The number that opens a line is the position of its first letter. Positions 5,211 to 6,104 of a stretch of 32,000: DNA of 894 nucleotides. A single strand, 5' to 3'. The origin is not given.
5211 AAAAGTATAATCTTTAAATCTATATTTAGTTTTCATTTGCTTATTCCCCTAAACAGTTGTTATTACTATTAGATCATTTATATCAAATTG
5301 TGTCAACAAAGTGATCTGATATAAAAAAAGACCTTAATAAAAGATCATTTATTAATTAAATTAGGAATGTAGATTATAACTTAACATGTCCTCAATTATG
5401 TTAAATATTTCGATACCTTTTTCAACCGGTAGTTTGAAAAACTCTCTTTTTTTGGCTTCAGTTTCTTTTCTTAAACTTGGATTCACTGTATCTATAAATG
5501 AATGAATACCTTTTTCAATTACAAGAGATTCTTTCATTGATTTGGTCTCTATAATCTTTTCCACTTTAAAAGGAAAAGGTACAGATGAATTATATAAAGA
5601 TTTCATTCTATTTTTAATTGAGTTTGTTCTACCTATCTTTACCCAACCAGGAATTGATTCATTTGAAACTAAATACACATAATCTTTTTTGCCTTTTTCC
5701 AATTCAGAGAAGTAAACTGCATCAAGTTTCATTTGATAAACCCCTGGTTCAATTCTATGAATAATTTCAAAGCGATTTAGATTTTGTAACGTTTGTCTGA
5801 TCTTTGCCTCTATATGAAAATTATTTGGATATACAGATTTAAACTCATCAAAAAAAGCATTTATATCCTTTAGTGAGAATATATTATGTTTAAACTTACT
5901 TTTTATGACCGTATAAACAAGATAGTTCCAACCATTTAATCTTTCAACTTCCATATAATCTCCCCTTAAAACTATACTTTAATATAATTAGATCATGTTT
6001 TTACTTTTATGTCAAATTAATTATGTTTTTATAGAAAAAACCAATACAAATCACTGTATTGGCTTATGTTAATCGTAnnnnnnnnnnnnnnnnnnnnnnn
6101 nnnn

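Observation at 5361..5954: Methyl-GATC-reader-like winged helix fused to a T5orf172/GIY-YIG-like domain, encoded next to a GATC-methylating DpnII system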

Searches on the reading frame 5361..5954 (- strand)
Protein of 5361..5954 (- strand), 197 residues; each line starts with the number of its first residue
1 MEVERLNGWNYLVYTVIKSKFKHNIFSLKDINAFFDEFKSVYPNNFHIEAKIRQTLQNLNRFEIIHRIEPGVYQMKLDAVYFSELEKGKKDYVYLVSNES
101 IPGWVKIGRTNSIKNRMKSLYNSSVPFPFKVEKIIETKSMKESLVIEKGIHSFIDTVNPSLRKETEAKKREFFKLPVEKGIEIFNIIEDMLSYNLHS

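Call 3: search_protein_families(library=pfam, proteins=[window:5361-5954:-], max_evalue=1)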
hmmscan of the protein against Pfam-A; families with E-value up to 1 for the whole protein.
window:5361-5954:- (197 aa): 4 families
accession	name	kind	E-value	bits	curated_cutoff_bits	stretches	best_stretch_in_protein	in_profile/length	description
PF10544.15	T5orf172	-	3.1e-16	60.2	20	1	92-187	2-100/101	T5orf172 domain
PF17726.7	DpnI_C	-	4.2e-13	49.7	23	1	8-74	4-69/70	Dam-replacing HTH domain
PF13455.12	MUG113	-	4.3e-09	37.3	22.3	1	105-180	1-66/73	Meiotically up-regulated gene 113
PF15153.11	CYTL1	-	0.0068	16.8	27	1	49-122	29-101/133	Cytokine-like protein 1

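Call 4: search_protein_families(library=ncbifam, proteins=[window:5361-5954:-], max_evalue=1)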
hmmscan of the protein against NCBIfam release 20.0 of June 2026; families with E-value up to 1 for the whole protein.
window:5361-5954:- (197 aa): 0 families

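Call 6: search_protein_families(library=padloc, proteins=[window:5361-5954:-], max_evalue=0.01)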
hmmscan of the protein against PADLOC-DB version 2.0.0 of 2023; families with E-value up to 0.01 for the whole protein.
window:5361-5954:- (197 aa): 6 families
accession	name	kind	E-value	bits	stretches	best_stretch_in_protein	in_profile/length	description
PDLC05043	PDC-S57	-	3.4e-24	83.7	1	89-189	3-104/221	-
PDLC05041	PDC-S57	-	6e-24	82.8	1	89-188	4-94/212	-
PDLC05042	PDC-S57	-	2.1e-11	41.9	1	91-187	8-99/245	-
PDLC03207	mREase_II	-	6.5e-08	30.2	1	7-75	187-254/256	Type II methyl-directed restriction enzyme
PDLC03977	PD-Lambda-1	-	2.6e-05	21.3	1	86-178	351-440/496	-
PDLC03976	PD-Lambda-1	-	0.00071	16.6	1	85-178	351-441/491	-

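Call 7: search_protein_families(library=phrogs, proteins=[window:5361-5954:-], max_evalue=0.01)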
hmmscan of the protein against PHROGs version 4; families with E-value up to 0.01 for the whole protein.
window:5361-5954:- (197 aa): 9 families
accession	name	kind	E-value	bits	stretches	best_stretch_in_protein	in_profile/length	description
phrog_16524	-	unknown function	3.2e-12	47.5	1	89-184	23-110/215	-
phrog_681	-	DNA, RNA and nucleotide metabolism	9.8e-10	38.6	1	87-188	436-535/576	endonuclease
phrog_5032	-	unknown function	1.7e-08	35.3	1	81-152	65-136/178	-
phrog_8430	-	unknown function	2.2e-08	34.3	1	89-190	293-386/439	-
phrog_15085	-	unknown function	5.2e-07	31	1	90-193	3-100/103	-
phrog_18781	-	unknown function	5.9e-06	26.7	1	88-127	4-43/222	-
phrog_8130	-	unknown function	3e-05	24.2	1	89-186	178-261/434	-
phrog_36333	-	unknown function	0.00059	20.4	1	92-188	5-93/199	-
phrog_4284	-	unknown function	0.00096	19.9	1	84-143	78-135/171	-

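Call 8: find_homologous_proteins(query=window:5361-5954:-, max_evalue=0.001)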
Query window:5361-5954:- (197 aa): 39 proteins with E <= 0.001 among 140 candidates.
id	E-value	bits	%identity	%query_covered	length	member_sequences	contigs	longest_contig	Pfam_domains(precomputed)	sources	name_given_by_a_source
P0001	3.0e-121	420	98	100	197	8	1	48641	PF10544.16,PF13455.13,PF17726.8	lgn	-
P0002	1.8e-101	356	83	100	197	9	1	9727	PF10544.16,PF13455.13,PF17726.8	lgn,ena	-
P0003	1.9e-79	284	68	96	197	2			PF10544.16,PF13455.13,PF17726.8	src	-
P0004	2.2e-77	277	65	98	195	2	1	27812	PF10544.16,PF13455.13,PF17726.8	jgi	-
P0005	2.8e-70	254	62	96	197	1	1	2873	PF10544.16,PF13455.13,PF17726.8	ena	-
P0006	3.1e-70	254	62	96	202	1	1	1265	PF10544.16,PF13455.13,PF17726.8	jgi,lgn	-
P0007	6.7e-58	214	55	96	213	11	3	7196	PF10544.16,PF13455.13,PF17726.8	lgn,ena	-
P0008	2.9e-56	208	52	95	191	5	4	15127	PF10544.16,PF13455.13,PF17726.8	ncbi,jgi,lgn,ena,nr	ncbi:MAG: GIY-YIG nuclease family protein [Candidatus Moranbacteria bacterium]|jgi:hypothetical prot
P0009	1.0e-54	203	48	97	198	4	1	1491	PF10544.16,PF13455.13,PF17726.8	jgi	-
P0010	1.6e-54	203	52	97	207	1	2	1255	PF10544.16,PF13455.13,PF17726.8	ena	-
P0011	1.7e-54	202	49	99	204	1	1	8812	PF10544.16,PF13455.13,PF17726.8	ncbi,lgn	ncbi:MAG: GIY-YIG nuclease family protein [Bacilli bacterium]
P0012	3.4e-54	201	52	97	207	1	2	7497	PF10544.16,PF13455.13,PF17726.8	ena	-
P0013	7.2e-54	200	49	100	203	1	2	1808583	PF10544.16,PF13455.13,PF17726.8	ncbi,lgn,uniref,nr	ncbi:hypothetical protein HF295_07235 [Hujiaoplasma nucleasis]|uniref:Bacteriophage T5 Orf172 DNA-bi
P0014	1.1e-53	200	52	92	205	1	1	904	PF10544.16,PF13455.13,PF17726.8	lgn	-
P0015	1.9e-53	199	50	95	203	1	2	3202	PF10544.16,PF13455.13,PF17726.8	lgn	-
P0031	4.9e-50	188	50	95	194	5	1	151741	PF10544.16,PF13455.13,PF17726.8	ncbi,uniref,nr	ncbi:GIY-YIG nuclease family protein [Acholeplasma vituli]|uniref:GIY-YIG nuclease family protein n=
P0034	1.5e-48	183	50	92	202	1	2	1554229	PF10544.16,PF13455.13,PF17726.8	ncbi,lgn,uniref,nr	ncbi:Dam-replacing protein (DRP), restriction endonuclease [Alteracholeplasma palmae J233]|uniref:Da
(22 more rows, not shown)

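Call 9: search_solved_structures(query=window:5361-5954:-, max_evalue=10, show_alignments=3)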
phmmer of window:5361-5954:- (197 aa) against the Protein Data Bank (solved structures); distinct sequences matched with E-value up to 10: 1.
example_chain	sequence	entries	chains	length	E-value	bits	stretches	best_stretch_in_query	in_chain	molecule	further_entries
4esj_A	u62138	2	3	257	0.00042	23.4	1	7-73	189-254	Type-2 restriction enzyme DpnI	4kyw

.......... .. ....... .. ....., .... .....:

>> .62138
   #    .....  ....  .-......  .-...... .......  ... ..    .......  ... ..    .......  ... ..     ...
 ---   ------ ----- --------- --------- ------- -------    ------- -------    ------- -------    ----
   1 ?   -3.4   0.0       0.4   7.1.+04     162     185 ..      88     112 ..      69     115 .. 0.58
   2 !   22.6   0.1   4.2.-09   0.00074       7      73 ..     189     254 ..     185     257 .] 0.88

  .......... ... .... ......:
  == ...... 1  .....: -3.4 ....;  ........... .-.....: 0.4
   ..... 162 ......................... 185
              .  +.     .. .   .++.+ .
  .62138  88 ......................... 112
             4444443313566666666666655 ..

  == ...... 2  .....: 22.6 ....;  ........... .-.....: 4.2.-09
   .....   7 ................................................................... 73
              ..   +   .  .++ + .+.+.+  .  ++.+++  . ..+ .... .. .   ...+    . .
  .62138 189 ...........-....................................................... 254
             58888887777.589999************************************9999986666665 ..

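Call 20: find_encoding_contigs(protein=P0001, flank=10000, max_places=4)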
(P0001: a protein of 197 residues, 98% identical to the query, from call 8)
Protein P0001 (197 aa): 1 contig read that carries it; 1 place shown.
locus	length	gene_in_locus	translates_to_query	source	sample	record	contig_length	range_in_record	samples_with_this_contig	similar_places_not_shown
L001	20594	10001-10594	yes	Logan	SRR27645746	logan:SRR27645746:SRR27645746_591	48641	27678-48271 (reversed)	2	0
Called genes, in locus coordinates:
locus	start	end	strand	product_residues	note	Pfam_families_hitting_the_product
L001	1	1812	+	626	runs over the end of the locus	PF13727:CoA_binding_3, PF17836:PglD_N (faint), PF01073:3Beta_HSD, PF01370:Epimerase, PF02719:Polysacc_synt_2, PF04321:RmlD_sub_bind, PF16363:GDP_Man_Dehyd, PF07993:NAD_binding_4 (faint)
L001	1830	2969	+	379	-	PF14907:NTP_transf_5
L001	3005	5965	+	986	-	PF13091:PLDc_2, PF00270:DEAD, PF04851:ResIII, PF18766:SWI2_SNF2, PF00271:Helicase_C, PF26350:DUF8090, PF11907:DUF3427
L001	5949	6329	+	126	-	PF00293:NUDIX, PF14815:NUDIX_4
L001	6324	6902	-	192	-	PF00239:Resolvase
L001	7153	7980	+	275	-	PF02086:MethyltransfD12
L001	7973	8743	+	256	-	PF01555:N6_N4_Mtase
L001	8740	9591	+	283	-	PF04556:DpnII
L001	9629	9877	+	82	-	-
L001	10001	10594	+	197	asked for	PF17726:DpnI_C, PF10544:T5orf172, PF13455:MUG113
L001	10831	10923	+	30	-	-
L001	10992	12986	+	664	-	PF09479:Flg_new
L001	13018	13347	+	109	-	PF09851:SHOCT (weak)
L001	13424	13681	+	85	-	-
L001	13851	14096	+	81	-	PF04226:Transgly_assoc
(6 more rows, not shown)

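Call 21: find_encoding_contigs(protein=P0002, flank=10000, max_places=4)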
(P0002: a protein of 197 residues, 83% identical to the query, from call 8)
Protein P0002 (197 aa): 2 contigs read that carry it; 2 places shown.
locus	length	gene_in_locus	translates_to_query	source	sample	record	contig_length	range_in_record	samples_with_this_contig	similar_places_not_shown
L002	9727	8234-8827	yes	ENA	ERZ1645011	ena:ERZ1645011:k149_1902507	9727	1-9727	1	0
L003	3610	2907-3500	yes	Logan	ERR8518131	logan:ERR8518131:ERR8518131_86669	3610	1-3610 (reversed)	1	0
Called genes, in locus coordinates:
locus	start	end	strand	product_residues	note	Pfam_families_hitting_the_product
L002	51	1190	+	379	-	PF14907:NTP_transf_5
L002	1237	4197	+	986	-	PF13091:PLDc_2, PF00270:DEAD, PF04851:ResIII, PF18766:SWI2_SNF2, PF00271:Helicase_C, PF26350:DUF8090, PF11907:DUF3427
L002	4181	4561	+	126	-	PF00293:NUDIX, PF14815:NUDIX_4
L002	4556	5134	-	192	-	PF00239:Resolvase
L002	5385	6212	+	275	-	PF02086:MethyltransfD12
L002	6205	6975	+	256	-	PF01555:N6_N4_Mtase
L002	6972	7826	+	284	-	PF04556:DpnII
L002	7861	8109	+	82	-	-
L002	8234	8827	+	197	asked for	PF17726:DpnI_C, PF10544:T5orf172, PF13455:MUG113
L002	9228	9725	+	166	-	?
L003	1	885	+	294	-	?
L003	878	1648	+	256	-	PF01555:N6_N4_Mtase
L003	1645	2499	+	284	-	PF04556:DpnII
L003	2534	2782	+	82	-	-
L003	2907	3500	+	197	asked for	PF17726:DpnI_C, PF10544:T5orf172, PF13455:MUG113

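Call 22: find_related_loci(query=A1, collection=genome_contigs, flank=10000)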
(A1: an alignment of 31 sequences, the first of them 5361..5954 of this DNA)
Query A1 (197 aa) in genome_contigs; peptide patterns used: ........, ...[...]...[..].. (x = any residue, [..] = any of these).
71 stretches matched a pattern; 14 encode a relative of the query (tblastn E <= 1e-3); 14 distinct loci.
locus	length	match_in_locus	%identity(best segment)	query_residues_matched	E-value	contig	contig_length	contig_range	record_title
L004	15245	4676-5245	55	4-192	2e-65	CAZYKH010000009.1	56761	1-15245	MAG TPA_asm: uncultured Acholeplasma sp. isolate ERP125879_co1_114 genome assembly, contig: NODE_116_length_56761_cov_29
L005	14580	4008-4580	51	1-192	1e-62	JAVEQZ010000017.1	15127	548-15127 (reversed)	MAG: Candidatus Moraniibacteriota bacterium isolate BF_dRep_41 NODE_12206_length_15127_cov_7.416467_Biofilm4, whole geno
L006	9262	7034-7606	51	1-192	1e-62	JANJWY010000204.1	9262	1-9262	MAG: Erysipelotrichaceae bacterium isolate RS262_metabat.bin.6 RS262_k141_47537, whole genome shotgun sequence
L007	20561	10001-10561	51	6-192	9e-62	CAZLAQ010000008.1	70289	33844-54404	MAG TPA_asm: uncultured Candidatus Izemoplasmatales bacterium isolate SRP178699_co1_449 genome assembly, contig: NODE_28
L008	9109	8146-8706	48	6-192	2e-59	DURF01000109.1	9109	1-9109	MAG TPA_asm: Acholeplasma sp. isolate AS08sgBPME_69 170364_AS08, whole genome shotgun sequence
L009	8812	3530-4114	49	1-195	1e-59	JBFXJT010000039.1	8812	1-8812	MAG: Bacilli bacterium isolate CA_2019_TPIn_58 NODE_30533_length_8812_cov_16.965573_TPIn, whole genome shotgun sequence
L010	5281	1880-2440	50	6-192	2e-59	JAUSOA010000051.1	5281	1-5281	MAG: Acholeplasmataceae bacterium isolate E21_concoct.bin.144_sub E21_k141_102571, whole genome shotgun sequence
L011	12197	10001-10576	47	1-192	2e-57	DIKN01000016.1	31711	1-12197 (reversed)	MAG TPA_asm: Acholeplasmataceae bacterium UBA5617 UBA5617_contig_15687, whole genome shotgun sequence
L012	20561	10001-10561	48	6-192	2e-56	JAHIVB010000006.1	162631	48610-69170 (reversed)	MAG: Bacillota bacterium isolate MM_PC_MetaG.mb.5 MM_PC_MetaG.mb.5_k141_929203, whole genome shotgun sequence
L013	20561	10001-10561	52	6-187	6e-56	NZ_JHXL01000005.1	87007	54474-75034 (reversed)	Acholeplasma equifetale ATCC 29724 T434DRAFT_scaffold00005.5_C, whole genome shotgun sequence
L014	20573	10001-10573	48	1-192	2e-55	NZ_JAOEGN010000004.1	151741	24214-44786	Paracholeplasma vituli strain 92-19 NODE_4_length_151741_cov_119.408406, whole genome shotgun sequence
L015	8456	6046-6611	44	6-194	6e-45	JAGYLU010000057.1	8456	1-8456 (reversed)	MAG: Acholeplasmataceae bacterium isolate M50B101 57, whole genome shotgun sequence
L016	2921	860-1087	54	83-158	5e-23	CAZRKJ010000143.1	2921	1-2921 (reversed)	MAG TPA_asm: uncultured Acholeplasma sp. isolate binchicken_co173_132 genome assembly, contig: NODE_111671_length_2921_c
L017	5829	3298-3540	35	90-178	5e-13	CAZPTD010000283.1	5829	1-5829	MAG TPA_asm: uncultured Neomegalonema sp. isolate SRP128890_co1_157 genome assembly, contig: NODE_18418_length_5829_cov_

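Call 23: find_related_loci(query=A1, collection=metagenome_contigs, flank=10000)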
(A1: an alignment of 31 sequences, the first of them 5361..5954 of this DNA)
Query A1 (197 aa) in metagenome_contigs; peptide patterns used: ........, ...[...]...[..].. (x = any residue, [..] = any of these).
114 stretches matched a pattern; 43 encode a relative of the query (tblastn E <= 1e-3); 43 distinct loci.
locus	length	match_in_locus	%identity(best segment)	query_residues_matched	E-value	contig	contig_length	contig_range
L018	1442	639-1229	85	1-197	5e-121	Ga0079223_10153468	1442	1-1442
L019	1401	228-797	68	6-195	4e-90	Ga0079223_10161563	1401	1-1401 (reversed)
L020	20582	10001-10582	65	3-195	1e-83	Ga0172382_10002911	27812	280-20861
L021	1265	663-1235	62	3-192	4e-81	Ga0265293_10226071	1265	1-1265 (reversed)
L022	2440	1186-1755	56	4-192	5e-68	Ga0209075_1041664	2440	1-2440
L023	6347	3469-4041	51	1-191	1e-63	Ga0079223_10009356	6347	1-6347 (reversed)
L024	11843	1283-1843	52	6-192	2e-62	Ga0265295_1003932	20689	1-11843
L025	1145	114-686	51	1-192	2e-66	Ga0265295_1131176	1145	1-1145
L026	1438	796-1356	52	6-192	1e-64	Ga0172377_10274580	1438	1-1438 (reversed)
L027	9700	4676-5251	49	1-192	1e-61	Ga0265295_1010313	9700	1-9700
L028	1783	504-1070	52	4-192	8e-63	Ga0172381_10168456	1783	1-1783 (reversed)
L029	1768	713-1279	50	4-192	2e-62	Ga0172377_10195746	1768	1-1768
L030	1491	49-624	48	1-192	1e-61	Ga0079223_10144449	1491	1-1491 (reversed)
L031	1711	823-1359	53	1-180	9e-61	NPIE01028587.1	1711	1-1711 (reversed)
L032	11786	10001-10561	52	6-192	3e-58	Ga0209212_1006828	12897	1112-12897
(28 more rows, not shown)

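Call 31: find_encoding_contigs(protein=P0034, flank=10000, max_places=2)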
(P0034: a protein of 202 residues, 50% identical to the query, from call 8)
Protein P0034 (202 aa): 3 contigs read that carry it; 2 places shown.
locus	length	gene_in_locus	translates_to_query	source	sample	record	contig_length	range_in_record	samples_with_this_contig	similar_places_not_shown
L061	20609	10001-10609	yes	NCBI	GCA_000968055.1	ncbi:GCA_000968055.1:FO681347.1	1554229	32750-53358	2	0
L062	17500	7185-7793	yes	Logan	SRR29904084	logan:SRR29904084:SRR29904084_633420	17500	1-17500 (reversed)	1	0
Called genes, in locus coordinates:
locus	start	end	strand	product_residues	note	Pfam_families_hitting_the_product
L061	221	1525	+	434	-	PF00145:DNA_methylase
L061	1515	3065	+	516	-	PF13589:HATPase_c_3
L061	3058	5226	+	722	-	PF10593:Z1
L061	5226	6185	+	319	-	PF14390:DUF4420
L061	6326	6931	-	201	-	PF00239:Resolvase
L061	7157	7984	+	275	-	PF02086:MethyltransfD12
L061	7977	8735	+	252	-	PF01555:N6_N4_Mtase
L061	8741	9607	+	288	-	PF04556:DpnII, PF26568:RE_BanI_C (weak)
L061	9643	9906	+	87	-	-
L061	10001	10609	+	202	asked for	PF17726:DpnI_C, PF10544:T5orf172, PF13455:MUG113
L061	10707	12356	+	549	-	PF03235:GmrSD_N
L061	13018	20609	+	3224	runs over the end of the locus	PF09479:Flg_new (weak), PF00041:fn3 (faint)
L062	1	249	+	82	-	?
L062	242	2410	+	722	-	PF10593:Z1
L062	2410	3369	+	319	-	PF14390:DUF4420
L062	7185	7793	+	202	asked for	PF17726:DpnI_C, PF10544:T5orf172, PF13455:MUG113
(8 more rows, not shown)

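Call 47: search_protein_families(library=pfam, proteins=[L020:10948-12693:+, L004:2888-4633:+, L020:13009-15927:+], max_evalue=0.01)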
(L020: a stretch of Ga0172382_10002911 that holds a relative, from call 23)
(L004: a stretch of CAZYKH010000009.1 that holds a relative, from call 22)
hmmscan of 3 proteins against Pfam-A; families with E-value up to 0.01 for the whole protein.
L020:10948-12693:+ (581 aa): 1 family
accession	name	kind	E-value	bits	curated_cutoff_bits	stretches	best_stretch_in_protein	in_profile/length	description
PF03235.19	GmrSD_N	-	2.1e-24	87.2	33.2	1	16-217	9-196/199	GmrSD restriction endonuclease, N-terminal domain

L004:2888-4633:+ (581 aa): 1 family
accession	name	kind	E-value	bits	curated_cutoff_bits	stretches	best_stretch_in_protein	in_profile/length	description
PF03235.19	GmrSD_N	-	6.9e-26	92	33.2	1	19-217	12-196/199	GmrSD restriction endonuclease, N-terminal domain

L020:13009-15927:+ (972 aa): 9 families
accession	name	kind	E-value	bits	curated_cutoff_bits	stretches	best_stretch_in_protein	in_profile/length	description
PF13086.12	AAA_11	-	1.5e-33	117.1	27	1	294-603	2-254/257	AAA domain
PF13087.12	AAA_12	-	3.8e-23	82.5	27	1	640-802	14-193/195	AAA domain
PF13245.12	AAA_19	-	8e-11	42.7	25.1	1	300-602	3-132/134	AAA domain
PF10881.14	DUF2726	-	8.7e-11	42.1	24.7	1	851-961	6-117/126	Protein of unknown function (DUF2726)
PF13604.12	AAA_30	-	4.2e-08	33.6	27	0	562-602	88-131/191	AAA domain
PF01443.25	Viral_helicase1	-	1.5e-07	31.9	21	0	730-800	165-227/228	Viral superfamily 1 RNA helicase core domain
PF09848.15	SLFN-g3_helicase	-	4.3e-05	23.4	24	1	311-369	4-56/354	Schlafen group 3, DNA/RNA helicase domain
PF13538.12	UvrD_C_2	-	0.0014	18.9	27.4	1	745-800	2-52/52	UvrD-like helicase C-terminal domain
PF00270.35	DEAD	-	0.0022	18.2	26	0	298-362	4-71/167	DEAD/DEAH box helicase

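Call 63: list_cluster_members(proteins=[P0034, window:5361-5954:-])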
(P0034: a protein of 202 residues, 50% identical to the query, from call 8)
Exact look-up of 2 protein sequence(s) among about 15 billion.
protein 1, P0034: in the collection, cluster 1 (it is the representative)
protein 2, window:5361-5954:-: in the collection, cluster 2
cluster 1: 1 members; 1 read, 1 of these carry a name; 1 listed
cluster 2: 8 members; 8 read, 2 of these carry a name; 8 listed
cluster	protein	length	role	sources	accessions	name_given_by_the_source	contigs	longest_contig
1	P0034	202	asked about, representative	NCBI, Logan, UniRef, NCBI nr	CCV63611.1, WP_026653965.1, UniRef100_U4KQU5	Dam-replacing protein (DRP), restriction endonuclease [Alteracholeplasma palmae J233] | Dam-replacing protein (DRP), restriction endonuclease n=1 Tax=Alteracholeplasma palmae ... | GIY-YIG nuclease family protein [Alteracholeplasma palmae]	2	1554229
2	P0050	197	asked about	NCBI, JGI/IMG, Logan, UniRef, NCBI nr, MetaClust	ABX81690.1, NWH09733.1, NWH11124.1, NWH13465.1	GIY-YIG nuclease family protein [Acholeplasma laidlawii] | hypothetical protein | Bacteriophage T5 Orf172 DNA-binding domain-containing protein n=2 Tax=Acholeplasma ...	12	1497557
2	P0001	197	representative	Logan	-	-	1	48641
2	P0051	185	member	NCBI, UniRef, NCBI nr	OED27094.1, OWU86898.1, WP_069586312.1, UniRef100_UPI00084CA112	GIY-YIG nuclease family protein [Acholeplasma laidlawii] | GIY-YIG nuclease family protein n=1 Tax=Acholeplasma laidlawii TaxID=2148 ...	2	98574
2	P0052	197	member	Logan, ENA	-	-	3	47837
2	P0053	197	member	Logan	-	-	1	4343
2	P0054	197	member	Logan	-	-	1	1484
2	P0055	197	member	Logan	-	-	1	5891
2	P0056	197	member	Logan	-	-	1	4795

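Call 64: find_encoding_contigs(protein=P0031, flank=6000, max_places=2)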
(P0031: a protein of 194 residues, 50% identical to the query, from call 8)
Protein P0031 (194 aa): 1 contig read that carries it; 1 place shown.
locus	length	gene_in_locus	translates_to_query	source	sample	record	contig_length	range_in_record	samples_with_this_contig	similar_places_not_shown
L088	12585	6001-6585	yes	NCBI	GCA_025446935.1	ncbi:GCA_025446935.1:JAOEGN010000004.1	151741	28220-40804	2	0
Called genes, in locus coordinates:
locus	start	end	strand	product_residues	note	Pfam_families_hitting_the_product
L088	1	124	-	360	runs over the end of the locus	PF00676:E1_dh, PF13292:DXP_synthase_N, PF02775:TPP_enzyme_C (faint)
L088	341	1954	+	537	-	-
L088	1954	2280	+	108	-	PF03551:PadR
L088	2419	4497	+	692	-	-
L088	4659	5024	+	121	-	PF11969:DcpS_C, PF01230:HIT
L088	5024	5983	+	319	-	PF13395:HNH_4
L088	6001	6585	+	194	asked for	PF17726:DpnI_C, PF10544:T5orf172, PF13455:MUG113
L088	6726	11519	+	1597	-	PF00270:DEAD, PF00271:Helicase_C, PF00580:UvrD-helicase, PF13245:AAA_19, PF13604:AAA_30 (weak), PF00580:UvrD-helicase, PF13361:UvrD_C, PF13538:UvrD_C_2, +4 more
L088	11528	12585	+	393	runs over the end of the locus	PF04231:Endonuclease_1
